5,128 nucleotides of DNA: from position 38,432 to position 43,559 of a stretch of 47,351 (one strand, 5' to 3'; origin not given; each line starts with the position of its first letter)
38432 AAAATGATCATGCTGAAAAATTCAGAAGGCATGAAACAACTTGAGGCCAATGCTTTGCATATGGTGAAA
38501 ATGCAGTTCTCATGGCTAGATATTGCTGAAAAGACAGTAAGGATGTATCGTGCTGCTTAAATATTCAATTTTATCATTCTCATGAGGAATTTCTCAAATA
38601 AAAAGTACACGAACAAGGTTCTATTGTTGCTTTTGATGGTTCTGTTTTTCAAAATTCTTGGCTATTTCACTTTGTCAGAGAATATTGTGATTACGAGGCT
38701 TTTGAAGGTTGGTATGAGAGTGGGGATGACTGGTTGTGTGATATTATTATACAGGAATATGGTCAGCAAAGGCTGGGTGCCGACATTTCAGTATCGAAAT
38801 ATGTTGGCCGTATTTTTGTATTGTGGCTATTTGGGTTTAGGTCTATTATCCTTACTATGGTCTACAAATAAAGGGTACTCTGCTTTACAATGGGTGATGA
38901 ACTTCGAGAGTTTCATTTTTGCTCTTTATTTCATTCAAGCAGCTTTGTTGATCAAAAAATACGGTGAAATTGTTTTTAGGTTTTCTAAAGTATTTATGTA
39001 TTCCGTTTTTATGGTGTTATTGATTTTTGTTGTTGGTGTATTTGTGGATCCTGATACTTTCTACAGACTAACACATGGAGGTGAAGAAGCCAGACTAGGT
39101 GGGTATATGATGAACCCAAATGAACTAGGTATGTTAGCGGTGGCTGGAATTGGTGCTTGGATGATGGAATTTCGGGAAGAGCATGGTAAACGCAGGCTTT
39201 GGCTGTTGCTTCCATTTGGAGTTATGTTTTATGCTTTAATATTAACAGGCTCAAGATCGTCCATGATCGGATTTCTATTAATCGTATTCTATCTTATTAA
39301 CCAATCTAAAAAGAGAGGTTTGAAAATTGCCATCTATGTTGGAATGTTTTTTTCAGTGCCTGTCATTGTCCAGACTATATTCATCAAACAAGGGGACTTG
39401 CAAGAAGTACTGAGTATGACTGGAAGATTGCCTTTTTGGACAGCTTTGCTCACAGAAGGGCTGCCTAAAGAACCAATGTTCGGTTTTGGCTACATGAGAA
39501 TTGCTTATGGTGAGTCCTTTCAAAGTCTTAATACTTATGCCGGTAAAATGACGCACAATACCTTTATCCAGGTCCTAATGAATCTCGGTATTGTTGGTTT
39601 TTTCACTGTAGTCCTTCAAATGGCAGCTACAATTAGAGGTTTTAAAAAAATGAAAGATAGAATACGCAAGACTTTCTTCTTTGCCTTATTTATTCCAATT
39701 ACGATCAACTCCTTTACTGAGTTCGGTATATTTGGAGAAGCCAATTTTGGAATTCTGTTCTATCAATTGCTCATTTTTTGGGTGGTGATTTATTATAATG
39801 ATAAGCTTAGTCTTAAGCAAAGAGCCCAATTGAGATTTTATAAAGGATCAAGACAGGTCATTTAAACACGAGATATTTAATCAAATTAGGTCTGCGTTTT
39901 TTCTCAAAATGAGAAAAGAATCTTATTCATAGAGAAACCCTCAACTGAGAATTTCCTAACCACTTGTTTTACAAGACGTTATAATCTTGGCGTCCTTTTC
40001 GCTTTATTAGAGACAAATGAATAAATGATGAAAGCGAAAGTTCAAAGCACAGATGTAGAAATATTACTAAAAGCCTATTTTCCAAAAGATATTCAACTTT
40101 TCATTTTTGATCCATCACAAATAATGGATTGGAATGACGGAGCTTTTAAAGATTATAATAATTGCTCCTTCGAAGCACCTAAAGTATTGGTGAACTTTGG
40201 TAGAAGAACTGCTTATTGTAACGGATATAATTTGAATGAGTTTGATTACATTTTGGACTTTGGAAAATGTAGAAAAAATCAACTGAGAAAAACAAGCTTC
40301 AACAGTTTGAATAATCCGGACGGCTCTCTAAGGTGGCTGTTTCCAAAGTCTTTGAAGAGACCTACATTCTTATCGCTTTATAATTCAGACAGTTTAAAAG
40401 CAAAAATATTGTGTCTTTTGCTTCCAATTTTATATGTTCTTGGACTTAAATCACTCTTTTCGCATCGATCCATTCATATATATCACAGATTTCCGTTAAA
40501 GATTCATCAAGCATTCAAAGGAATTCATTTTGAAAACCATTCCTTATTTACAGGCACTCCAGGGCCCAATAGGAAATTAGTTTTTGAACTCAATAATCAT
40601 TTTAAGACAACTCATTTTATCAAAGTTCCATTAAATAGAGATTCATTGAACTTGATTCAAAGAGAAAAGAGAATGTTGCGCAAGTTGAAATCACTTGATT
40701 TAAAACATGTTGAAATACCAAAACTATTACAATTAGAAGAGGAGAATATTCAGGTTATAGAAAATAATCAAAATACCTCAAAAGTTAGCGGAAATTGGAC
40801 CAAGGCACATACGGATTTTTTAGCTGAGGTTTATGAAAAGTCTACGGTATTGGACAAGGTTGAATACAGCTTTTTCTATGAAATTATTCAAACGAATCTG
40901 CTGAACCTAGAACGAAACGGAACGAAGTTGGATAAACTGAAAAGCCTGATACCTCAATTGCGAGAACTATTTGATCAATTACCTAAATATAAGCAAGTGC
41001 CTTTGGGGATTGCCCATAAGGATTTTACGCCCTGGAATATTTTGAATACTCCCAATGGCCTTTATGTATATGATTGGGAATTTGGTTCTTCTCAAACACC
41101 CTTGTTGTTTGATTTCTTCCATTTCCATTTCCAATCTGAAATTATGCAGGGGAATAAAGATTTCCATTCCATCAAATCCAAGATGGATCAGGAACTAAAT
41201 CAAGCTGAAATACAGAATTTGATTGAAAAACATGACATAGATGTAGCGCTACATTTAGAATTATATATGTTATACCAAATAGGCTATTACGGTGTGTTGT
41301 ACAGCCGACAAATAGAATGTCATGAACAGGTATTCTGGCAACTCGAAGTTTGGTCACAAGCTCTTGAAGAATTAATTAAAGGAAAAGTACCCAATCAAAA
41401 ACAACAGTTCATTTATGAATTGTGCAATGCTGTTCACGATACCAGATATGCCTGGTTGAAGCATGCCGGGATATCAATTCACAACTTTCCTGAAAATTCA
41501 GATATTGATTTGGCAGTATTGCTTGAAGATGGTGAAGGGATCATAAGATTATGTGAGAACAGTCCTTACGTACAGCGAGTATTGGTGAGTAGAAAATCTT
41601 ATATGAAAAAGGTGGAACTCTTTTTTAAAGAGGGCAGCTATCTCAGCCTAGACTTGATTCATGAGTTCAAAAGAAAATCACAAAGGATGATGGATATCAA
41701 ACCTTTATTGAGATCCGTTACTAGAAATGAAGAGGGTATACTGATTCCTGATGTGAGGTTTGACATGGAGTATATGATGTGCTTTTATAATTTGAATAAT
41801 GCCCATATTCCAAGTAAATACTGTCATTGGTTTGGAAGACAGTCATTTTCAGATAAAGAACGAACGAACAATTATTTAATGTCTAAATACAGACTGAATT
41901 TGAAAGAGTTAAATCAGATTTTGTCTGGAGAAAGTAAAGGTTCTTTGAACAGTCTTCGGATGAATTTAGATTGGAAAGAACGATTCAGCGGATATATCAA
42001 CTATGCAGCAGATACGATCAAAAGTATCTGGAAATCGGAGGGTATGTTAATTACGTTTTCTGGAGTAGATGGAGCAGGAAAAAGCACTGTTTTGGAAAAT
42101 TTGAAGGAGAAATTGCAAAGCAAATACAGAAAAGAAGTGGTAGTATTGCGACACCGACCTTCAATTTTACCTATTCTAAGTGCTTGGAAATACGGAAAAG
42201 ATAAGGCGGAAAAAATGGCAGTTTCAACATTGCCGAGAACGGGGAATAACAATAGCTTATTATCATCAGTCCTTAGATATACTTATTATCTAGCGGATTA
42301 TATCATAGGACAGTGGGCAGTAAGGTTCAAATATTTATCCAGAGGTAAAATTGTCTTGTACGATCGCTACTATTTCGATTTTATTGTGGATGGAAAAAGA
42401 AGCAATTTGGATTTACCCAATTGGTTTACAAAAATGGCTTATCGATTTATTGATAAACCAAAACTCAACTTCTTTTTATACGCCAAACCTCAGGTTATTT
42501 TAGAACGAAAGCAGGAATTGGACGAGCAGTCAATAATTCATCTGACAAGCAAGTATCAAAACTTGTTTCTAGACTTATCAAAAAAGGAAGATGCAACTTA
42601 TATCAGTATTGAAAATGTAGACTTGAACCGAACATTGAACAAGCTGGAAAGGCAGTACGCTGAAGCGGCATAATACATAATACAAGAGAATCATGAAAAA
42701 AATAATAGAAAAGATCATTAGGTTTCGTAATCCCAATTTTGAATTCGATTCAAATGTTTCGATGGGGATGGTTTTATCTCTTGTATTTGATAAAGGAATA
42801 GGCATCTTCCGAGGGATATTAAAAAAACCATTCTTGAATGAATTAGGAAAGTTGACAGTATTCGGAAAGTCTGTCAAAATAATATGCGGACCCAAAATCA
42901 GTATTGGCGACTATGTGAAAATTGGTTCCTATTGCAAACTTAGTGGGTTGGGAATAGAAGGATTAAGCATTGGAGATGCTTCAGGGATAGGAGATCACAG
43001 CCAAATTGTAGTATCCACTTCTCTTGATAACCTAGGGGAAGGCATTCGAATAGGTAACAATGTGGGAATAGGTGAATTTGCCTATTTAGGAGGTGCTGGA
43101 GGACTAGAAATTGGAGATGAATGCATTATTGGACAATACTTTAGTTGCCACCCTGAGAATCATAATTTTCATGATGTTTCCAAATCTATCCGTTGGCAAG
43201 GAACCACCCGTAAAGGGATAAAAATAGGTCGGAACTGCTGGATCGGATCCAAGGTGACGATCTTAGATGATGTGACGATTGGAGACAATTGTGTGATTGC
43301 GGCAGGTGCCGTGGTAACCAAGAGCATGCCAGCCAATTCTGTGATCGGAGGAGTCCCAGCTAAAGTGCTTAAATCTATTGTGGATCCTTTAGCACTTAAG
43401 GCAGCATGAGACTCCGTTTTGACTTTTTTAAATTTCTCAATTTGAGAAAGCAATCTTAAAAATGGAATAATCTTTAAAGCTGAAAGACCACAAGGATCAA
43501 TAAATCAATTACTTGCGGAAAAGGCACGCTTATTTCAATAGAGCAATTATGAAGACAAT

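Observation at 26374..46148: Reiterated 34-bp composite element (palindrome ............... plus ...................) phased 88-90 bp upstream of sigma54-like GG-N10-(T/G)C boxes across the EPS/adhesin island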

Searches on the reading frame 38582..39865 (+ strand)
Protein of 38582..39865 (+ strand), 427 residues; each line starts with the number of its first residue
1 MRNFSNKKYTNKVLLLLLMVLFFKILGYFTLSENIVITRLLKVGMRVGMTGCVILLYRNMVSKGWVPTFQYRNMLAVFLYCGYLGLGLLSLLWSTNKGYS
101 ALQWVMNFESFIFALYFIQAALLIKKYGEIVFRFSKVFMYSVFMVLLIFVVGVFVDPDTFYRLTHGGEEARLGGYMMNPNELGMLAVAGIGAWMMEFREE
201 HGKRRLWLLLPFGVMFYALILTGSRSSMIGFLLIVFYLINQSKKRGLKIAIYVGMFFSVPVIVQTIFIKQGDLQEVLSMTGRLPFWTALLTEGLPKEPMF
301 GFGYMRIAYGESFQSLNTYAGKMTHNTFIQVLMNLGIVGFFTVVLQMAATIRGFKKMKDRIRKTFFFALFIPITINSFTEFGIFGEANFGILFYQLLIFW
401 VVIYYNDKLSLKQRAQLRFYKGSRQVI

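Call 5: search_protein_families(library=pfam, proteins=[window:38582-39865:+])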
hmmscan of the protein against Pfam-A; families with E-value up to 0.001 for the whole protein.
window:38582-39865:+ (427 aa): 1 family
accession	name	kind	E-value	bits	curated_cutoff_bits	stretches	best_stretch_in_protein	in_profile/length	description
PF04932.20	Wzy_C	-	9.5e-17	61.6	31.7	1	213-343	4-148/149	O-Antigen ligase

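Call 55: find_homologous_proteins(query=window:38582-39865:+, max_evalue=1e-10)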
Query window:38582-39865:+ (427 aa): 1650 proteins with E <= 1e-10 among 7680 candidates; the best 120 are listed.
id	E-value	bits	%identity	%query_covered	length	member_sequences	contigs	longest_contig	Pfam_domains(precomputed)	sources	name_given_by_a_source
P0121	1.7e-275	932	100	100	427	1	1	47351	PF04932.21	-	-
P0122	1.7e-152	527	62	96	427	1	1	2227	PF04932.21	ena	-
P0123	3.4e-152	526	60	96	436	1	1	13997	PF04932.21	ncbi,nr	ncbi:MAG: O-antigen ligase family protein [Chitinophagales bacterium]|nr:O-antigen ligase family pro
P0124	8.1e-152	524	59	98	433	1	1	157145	PF04932.21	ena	-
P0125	7.3e-151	521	59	98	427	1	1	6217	PF04932.21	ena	-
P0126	2.6e-150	519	60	98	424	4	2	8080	PF04932.21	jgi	-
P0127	1.1e-149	517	60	97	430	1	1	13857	PF04932.21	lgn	-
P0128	1.6e-149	517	59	96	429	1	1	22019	PF04932.21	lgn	-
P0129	2.9e-148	513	58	98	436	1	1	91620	PF04932.21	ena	-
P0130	1.3e-147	511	58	98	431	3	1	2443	PF04932.21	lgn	-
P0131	2.1e-147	510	58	99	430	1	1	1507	PF04932.21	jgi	-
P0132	1.8e-145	504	58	97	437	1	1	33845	PF04932.21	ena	-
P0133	2.9e-144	500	59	97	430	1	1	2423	PF04932.21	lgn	-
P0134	3.5e-143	496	58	98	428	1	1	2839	PF04932.21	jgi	-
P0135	3.9e-143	496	57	96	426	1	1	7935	PF04932.21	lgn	-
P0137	1.8e-142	494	56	96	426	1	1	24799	PF04932.21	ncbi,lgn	ncbi:MAG: O-antigen ligase family protein [Flammeovirgaceae bacterium]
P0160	3.1e-136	473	54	96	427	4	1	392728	PF04932.21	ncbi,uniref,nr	ncbi:O-antigen ligase family protein [Fulvivirga sediminis]|uniref:O-antigen ligase family protein n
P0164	3.6e-133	463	56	97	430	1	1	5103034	PF04932.21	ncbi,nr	ncbi:O-antigen ligase family protein [bacterium SCSIO 12741]|nr:O-antigen ligase family protein [bac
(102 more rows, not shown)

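Call 56: find_encoding_contigs(protein=P0137, flank=10000, max_places=1)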
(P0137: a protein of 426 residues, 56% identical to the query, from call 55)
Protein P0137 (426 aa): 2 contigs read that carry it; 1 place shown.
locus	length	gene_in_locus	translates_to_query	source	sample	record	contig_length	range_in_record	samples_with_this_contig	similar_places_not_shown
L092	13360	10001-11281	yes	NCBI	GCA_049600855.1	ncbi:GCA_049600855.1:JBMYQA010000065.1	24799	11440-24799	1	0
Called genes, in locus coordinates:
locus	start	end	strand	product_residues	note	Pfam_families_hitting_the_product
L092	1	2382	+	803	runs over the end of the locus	PF13426:PAS_9 (faint), PF00512:HisKA, PF02518:HATPase_c, PF00072:Response_reg, PF01627:Hpt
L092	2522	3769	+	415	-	PF07676:PD40 (faint)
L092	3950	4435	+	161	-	PF00072:Response_reg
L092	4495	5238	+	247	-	PF02563:Poly_export, PF10531:SLBB (weak), PF22461:SLBB_2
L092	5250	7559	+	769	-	PF02706:Wzz (faint), PF13807:GNVR, PF06564:CBP_BcsQ (weak), PF13614:AAA_31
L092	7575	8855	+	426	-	-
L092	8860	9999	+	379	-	PF13439:Glyco_transf_4, PF13579:Glyco_trans_4_4, PF20706:GT4-conflict, PF00534:Glycos_transf_1, PF13692:Glyco_trans_1_4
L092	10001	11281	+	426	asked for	PF04932:Wzy_C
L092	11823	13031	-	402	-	PF09314:DUF1972, PF00534:Glycos_transf_1, PF13692:Glyco_trans_1_4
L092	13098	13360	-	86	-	?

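Call 57: find_encoding_contigs(protein=P0132, flank=10000, max_places=1)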
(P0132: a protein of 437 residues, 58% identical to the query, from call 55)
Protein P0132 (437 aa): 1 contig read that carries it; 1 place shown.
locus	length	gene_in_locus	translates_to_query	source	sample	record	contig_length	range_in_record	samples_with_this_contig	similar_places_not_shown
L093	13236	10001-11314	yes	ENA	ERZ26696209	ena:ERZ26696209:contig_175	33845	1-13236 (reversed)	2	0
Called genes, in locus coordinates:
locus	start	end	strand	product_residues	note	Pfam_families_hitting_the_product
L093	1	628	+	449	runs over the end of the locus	PF00072:Response_reg, PF07724:AAA_2 (faint), PF00158:Sigma54_activat, PF14532:Sigma54_activ_2, PF07728:AAA_5 (weak), PF25601:AAA_lid_14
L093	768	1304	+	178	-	PF07700:HNOB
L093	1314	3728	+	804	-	PF13426:PAS_9 (faint), PF00989:PAS (faint), PF08448:PAS_4 (faint), PF13188:PAS_8 (faint), PF00512:HisKA, PF02518:HATPase_c, PF00072:Response_reg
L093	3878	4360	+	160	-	PF00072:Response_reg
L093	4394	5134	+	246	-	PF02563:Poly_export, PF10531:SLBB (weak), PF22461:SLBB_2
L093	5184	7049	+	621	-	PF02706:Wzz (weak), PF13807:GNVR, PF01656:CbiA (weak)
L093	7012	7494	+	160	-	-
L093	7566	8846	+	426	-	-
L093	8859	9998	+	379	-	PF13439:Glyco_transf_4, PF13579:Glyco_trans_4_4, PF20706:GT4-conflict, PF00534:Glycos_transf_1, PF13692:Glyco_trans_1_4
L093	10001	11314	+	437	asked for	PF04932:Wzy_C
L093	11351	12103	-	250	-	PF00106:adh_short, PF01370:Epimerase (weak), PF08659:KR, PF13561:adh_short_C2, PF23441:SDR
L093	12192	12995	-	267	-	PF02311:AraC_binding (weak), PF12833:HTH_18, PF00165:HTH_AraC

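Call 58: find_encoding_contigs(protein=P0124, flank=10000, max_places=1)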
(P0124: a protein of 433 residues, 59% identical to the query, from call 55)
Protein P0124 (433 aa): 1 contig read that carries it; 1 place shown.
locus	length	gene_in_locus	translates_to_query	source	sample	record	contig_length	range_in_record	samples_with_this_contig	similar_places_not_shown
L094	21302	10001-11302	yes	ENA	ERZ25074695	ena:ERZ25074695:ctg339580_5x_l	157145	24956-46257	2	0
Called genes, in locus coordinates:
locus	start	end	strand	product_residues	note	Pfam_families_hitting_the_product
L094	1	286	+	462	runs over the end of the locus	-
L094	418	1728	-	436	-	PF18962:Por_Secre_tail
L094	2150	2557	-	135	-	-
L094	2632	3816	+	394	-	PF18566:Ldi (weak)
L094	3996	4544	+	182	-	PF00072:Response_reg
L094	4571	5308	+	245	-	PF02563:Poly_export, PF10531:SLBB (weak), PF22461:SLBB_2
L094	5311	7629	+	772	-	PF02706:Wzz, PF13807:GNVR, PF13614:AAA_31 (weak)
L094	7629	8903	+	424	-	-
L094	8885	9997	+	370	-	PF13439:Glyco_transf_4, PF13579:Glyco_trans_4_4, PF20706:GT4-conflict, PF00534:Glycos_transf_1, PF13692:Glyco_trans_1_4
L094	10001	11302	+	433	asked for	PF04932:Wzy_C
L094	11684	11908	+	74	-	-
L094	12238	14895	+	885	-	PF02223:Thymidylate_kin (faint)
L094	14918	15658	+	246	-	PF00132:Hexapep, PF14602:Hexapep_2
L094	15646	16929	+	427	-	PF20706:GT4-conflict, PF00534:Glycos_transf_1, PF13692:Glyco_trans_1_4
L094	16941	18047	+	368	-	PF13439:Glyco_transf_4 (weak), PF00534:Glycos_transf_1, PF13692:Glyco_trans_1_4, PF20706:GT4-conflict (weak)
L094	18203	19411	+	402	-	PF09314:DUF1972, PF00534:Glycos_transf_1, PF13692:Glyco_trans_1_4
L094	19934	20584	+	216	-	PF00953:Glycos_transf_4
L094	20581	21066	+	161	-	PF00072:Response_reg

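Call 76: find_encoding_contigs(protein=P0160, flank=10000, max_places=1)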
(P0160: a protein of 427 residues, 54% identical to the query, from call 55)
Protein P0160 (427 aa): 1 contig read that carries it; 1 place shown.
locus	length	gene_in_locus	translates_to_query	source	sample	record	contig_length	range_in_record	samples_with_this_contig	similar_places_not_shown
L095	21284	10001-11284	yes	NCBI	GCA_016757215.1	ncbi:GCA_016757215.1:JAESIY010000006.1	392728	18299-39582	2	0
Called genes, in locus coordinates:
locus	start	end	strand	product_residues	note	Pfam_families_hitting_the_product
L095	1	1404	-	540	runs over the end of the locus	PF01663:Phosphodiest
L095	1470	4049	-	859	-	PF14903:WG_beta_rep (faint)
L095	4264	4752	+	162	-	PF00072:Response_reg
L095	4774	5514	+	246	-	PF02563:Poly_export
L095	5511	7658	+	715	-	PF02706:Wzz, PF13807:GNVR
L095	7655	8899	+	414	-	-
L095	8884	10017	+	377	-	PF13439:Glyco_transf_4, PF13579:Glyco_trans_4_4 (weak), PF20706:GT4-conflict, PF00534:Glycos_transf_1, PF13692:Glyco_trans_1_4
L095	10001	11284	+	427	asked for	PF04932:Wzy_C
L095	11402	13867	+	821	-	PF02223:Thymidylate_kin (weak)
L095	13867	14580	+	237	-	PF00132:Hexapep, PF14602:Hexapep_2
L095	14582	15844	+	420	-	PF20706:GT4-conflict, PF00534:Glycos_transf_1, PF13692:Glyco_trans_1_4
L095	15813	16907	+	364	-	PF13439:Glyco_transf_4, PF00534:Glycos_transf_1, PF13692:Glyco_trans_1_4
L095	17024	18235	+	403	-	PF09314:DUF1972, PF00534:Glycos_transf_1 (weak)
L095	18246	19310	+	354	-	PF00953:Glycos_transf_4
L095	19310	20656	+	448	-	PF00072:Response_reg, PF00158:Sigma54_activat, PF01078:Mg_chelatase (faint), PF14532:Sigma54_activ_2, PF07728:AAA_5 (weak), PF25601:AAA_lid_14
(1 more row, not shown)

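Call 77: find_encoding_contigs(protein=P0164, flank=10000, max_places=1)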
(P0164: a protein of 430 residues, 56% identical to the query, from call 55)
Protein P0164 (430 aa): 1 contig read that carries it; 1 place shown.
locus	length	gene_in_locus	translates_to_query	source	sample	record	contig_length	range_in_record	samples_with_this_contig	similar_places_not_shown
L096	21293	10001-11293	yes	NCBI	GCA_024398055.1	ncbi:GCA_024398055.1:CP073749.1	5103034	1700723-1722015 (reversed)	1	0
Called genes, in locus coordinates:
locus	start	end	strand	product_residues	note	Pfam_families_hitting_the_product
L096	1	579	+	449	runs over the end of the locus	PF00072:Response_reg, PF00158:Sigma54_activat, PF14532:Sigma54_activ_2, PF07728:AAA_5 (weak), PF25601:AAA_lid_14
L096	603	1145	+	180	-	PF07700:HNOB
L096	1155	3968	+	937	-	PF07701:HNOBA, PF00989:PAS, PF08447:PAS_3, PF08448:PAS_4, PF13426:PAS_9, PF00512:HisKA, PF02518:HATPase_c, PF00072:Response_reg, +1 more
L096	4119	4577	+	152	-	PF00072:Response_reg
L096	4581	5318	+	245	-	PF02563:Poly_export, PF22461:SLBB_2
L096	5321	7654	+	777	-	PF02706:Wzz (weak), PF13807:GNVR, PF13614:AAA_31 (weak)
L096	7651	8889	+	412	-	-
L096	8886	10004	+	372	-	PF13439:Glyco_transf_4, PF13579:Glyco_trans_4_4, PF20706:GT4-conflict, PF00534:Glycos_transf_1, PF13692:Glyco_trans_1_4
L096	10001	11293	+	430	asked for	PF04932:Wzy_C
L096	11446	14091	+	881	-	-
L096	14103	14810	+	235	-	PF00132:Hexapep, PF14602:Hexapep_2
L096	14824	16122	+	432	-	PF20706:GT4-conflict, PF00534:Glycos_transf_1, PF13692:Glyco_trans_1_4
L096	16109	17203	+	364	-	PF13439:Glyco_transf_4 (weak), PF13579:Glyco_trans_4_4 (weak), PF00534:Glycos_transf_1, PF13692:Glyco_trans_1_4, PF13524:Glyco_trans_1_2 (weak), PF20706:GT4-conflict (weak)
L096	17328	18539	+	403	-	PF09314:DUF1972, PF00534:Glycos_transf_1, PF13692:Glyco_trans_1_4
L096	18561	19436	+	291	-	PF00953:Glycos_transf_4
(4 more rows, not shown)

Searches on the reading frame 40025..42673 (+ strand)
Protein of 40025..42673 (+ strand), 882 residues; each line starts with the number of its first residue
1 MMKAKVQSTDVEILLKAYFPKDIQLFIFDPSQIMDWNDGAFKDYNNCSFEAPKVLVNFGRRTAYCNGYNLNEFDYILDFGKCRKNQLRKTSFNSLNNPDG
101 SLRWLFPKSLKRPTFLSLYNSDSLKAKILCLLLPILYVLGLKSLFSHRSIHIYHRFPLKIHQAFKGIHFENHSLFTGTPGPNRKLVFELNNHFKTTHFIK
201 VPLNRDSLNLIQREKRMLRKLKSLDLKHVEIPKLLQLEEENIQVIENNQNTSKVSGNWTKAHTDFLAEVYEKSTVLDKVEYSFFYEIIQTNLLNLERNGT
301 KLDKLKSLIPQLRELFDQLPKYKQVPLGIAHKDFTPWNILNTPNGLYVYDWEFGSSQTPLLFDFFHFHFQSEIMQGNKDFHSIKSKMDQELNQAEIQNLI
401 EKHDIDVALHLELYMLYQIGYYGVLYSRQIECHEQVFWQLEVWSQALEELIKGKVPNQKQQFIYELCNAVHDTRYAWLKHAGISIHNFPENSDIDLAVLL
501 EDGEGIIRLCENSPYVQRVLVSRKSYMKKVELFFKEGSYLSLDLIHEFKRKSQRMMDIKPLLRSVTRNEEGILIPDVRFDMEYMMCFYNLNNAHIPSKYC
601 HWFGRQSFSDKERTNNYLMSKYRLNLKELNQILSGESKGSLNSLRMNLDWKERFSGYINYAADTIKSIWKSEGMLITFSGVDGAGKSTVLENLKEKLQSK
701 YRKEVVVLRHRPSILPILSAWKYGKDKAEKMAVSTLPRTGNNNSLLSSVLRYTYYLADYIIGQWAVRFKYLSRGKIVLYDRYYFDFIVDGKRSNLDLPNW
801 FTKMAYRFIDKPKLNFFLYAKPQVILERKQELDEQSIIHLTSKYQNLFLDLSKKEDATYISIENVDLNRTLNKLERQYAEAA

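Call 11: search_protein_families(library=pfam, proteins=[window:40025-42673:+])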
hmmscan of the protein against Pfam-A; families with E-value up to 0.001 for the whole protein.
window:40025-42673:+ (882 aa): 2 families
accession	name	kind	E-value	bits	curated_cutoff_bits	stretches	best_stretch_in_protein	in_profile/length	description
PF02223.23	Thymidylate_kin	-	1e-10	42.1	27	1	679-862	2-172/185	Thymidylate kinase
PF01636.29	APH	-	1.4e-05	25.5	23.2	1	303-365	141-207/239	Phosphotransferase enzyme family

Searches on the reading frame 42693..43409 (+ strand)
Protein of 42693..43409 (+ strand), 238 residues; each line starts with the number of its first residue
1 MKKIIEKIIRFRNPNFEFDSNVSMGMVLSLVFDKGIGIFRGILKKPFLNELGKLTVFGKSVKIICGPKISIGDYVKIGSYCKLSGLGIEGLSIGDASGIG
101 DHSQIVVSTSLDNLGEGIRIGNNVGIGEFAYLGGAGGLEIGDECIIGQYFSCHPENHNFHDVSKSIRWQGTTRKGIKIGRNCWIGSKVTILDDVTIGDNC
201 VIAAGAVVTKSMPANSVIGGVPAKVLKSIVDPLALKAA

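Call 11: search_protein_families(library=pfam, proteins=[window:42693-43409:+])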
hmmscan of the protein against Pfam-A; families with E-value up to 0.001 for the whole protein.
window:42693-43409:+ (238 aa): 3 families
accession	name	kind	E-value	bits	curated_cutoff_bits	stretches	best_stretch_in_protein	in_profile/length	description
PF00132.30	Hexapep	-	2.7e-18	65.2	27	1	175-210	1-36/36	Bacterial transferase hexapeptide (six repeats)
PF14602.12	Hexapep_2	-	4.6e-09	36.3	27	1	176-210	2-34/34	Hexapeptide repeat of succinyl-transferase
PF25084.1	LbH_EIF2B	-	1.5e-06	28.6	54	1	178-217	41-79/105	EIF2B subunit epsilon LbH domain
